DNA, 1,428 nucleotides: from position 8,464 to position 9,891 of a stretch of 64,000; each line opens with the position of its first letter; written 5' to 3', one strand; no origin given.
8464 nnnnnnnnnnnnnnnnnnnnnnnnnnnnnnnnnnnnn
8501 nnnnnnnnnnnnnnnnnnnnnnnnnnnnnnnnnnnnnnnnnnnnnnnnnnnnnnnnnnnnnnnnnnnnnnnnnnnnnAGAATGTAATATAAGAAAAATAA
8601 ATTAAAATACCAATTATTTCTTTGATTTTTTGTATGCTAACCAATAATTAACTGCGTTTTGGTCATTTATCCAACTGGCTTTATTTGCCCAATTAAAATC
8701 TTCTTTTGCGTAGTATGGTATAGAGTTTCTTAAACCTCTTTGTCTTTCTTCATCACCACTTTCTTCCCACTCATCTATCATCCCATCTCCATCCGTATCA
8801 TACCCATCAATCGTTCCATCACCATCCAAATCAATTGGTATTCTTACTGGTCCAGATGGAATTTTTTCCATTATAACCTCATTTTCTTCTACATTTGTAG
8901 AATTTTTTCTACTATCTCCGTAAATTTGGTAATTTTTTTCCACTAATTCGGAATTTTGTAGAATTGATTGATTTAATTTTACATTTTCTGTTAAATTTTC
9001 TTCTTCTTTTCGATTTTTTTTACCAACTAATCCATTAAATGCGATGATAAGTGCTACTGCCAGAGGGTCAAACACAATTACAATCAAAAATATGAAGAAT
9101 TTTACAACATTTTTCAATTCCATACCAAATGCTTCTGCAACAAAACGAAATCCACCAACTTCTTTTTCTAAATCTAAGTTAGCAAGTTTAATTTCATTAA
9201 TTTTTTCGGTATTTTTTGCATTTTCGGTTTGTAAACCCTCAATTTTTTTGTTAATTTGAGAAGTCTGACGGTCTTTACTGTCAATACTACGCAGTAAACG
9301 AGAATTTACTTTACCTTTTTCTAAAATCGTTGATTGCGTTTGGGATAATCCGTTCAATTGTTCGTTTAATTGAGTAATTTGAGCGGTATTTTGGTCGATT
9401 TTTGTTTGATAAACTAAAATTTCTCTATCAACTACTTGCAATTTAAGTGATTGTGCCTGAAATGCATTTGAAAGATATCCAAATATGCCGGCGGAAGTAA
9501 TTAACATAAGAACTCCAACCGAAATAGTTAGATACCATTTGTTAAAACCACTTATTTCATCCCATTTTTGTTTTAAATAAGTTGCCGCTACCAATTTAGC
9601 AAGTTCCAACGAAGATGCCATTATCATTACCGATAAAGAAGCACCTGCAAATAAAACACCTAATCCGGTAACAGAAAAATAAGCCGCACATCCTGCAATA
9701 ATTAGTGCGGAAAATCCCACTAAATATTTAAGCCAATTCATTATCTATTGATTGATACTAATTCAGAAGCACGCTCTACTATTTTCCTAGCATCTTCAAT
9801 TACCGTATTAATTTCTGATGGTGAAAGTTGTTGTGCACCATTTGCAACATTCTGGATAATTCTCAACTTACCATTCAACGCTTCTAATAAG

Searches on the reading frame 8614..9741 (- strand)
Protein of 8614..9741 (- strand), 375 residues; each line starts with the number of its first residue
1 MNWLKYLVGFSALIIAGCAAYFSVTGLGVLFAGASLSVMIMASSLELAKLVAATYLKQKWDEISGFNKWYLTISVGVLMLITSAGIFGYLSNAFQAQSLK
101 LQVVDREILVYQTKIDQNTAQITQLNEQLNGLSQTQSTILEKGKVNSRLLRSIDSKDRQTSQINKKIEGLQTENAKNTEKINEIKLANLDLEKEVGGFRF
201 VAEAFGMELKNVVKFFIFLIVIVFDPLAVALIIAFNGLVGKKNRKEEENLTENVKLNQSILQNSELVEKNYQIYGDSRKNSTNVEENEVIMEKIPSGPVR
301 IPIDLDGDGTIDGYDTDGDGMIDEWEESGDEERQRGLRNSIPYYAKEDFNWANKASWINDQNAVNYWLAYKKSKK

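Call 10: search_protein_families(library=phrogs, proteins=[window:8614-9741:-])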
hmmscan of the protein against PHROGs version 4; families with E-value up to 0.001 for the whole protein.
window:8614-9741:- (375 aa): 0 families

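Call 36: search_protein_families(library=pfam, proteins=[window:8614-9741:-], max_evalue=0.01)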
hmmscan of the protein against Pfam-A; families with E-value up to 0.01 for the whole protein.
window:8614-9741:- (375 aa): 1 family
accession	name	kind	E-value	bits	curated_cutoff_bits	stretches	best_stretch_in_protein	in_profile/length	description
PF04977.20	DivIC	-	0.0096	16.2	28.9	1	85-144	3-62/80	Septum formation initiator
